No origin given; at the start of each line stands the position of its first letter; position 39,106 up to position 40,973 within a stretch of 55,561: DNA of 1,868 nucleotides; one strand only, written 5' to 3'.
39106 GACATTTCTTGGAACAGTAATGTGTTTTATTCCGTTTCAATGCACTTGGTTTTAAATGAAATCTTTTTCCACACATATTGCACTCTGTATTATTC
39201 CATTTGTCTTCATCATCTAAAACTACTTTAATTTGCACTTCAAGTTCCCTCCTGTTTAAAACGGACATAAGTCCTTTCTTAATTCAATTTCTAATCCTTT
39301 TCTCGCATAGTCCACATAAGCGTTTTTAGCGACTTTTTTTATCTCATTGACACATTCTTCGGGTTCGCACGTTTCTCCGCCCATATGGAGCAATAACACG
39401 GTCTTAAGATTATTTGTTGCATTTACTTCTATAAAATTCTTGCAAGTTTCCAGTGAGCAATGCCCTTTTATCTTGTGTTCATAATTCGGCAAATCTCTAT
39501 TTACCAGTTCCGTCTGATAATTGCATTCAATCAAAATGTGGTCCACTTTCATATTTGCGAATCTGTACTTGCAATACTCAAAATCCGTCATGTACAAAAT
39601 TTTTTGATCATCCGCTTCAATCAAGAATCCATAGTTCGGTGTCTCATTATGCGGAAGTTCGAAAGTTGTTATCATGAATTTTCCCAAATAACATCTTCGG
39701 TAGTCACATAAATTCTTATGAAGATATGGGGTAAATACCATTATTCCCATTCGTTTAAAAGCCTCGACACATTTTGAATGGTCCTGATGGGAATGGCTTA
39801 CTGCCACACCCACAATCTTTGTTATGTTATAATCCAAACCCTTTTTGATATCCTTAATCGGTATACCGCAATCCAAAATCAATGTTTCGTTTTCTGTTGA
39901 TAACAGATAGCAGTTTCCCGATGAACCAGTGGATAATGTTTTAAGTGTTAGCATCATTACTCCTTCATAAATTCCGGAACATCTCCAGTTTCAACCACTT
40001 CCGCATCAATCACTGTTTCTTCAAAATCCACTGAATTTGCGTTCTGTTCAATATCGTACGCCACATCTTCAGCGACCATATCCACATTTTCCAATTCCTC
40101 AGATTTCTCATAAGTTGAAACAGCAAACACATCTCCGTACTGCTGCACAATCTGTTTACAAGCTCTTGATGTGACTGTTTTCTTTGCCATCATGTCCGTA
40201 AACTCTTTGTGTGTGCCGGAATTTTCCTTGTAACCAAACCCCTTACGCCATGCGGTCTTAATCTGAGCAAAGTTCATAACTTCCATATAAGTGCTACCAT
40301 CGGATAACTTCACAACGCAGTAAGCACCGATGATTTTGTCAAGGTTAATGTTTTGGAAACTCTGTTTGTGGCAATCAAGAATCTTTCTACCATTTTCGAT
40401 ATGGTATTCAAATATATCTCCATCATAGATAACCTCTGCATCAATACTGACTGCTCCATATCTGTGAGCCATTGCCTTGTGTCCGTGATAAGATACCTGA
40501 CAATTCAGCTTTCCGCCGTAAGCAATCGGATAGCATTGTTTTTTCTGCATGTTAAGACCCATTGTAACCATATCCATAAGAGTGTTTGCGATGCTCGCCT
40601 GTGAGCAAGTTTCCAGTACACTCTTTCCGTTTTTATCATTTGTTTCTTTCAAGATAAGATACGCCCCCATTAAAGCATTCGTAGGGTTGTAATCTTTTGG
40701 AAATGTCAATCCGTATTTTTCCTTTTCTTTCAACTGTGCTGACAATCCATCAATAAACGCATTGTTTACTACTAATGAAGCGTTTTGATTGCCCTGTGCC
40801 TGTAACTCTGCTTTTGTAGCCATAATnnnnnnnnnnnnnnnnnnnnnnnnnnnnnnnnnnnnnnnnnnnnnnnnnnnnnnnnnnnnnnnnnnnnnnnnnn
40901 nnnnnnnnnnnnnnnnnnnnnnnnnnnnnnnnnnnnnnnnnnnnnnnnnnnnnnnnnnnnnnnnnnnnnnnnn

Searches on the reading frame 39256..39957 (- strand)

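Call 74: search_protein_families(library=pfam, proteins=[window:39256-39957:-], max_evalue=0.0001)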
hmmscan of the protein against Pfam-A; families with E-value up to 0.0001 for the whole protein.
window:39256-39957:- (233 aa): 2 families
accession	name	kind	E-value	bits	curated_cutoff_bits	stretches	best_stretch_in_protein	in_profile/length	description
PF00753.33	Lactamase_B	-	3.9e-08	33.9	22.7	1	11-68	3-64/196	Metallo-beta-lactamase superfamily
PF12706.13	Lactamase_B_2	-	3.7e-07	30.4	27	0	94-191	103-199/200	Beta-lactamase superfamily domain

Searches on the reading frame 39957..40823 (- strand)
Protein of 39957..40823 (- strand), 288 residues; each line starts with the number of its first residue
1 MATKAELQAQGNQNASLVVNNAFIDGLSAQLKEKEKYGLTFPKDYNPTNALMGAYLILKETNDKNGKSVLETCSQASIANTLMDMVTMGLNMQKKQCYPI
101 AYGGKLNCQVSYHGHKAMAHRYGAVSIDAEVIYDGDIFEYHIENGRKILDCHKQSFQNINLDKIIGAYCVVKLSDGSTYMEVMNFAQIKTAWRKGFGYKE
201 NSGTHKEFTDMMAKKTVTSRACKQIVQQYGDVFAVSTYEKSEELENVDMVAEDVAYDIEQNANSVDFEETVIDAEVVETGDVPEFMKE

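Call 74: search_protein_families(library=pfam, proteins=[window:39957-40823:-], max_evalue=0.0001)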
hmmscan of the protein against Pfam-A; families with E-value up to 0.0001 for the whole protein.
window:39957-40823:- (288 aa): 1 family
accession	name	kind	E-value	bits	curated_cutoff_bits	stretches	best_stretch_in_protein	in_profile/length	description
PF03837.19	RecT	-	4.5e-35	121.4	24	1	65-234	14-180/198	RecT family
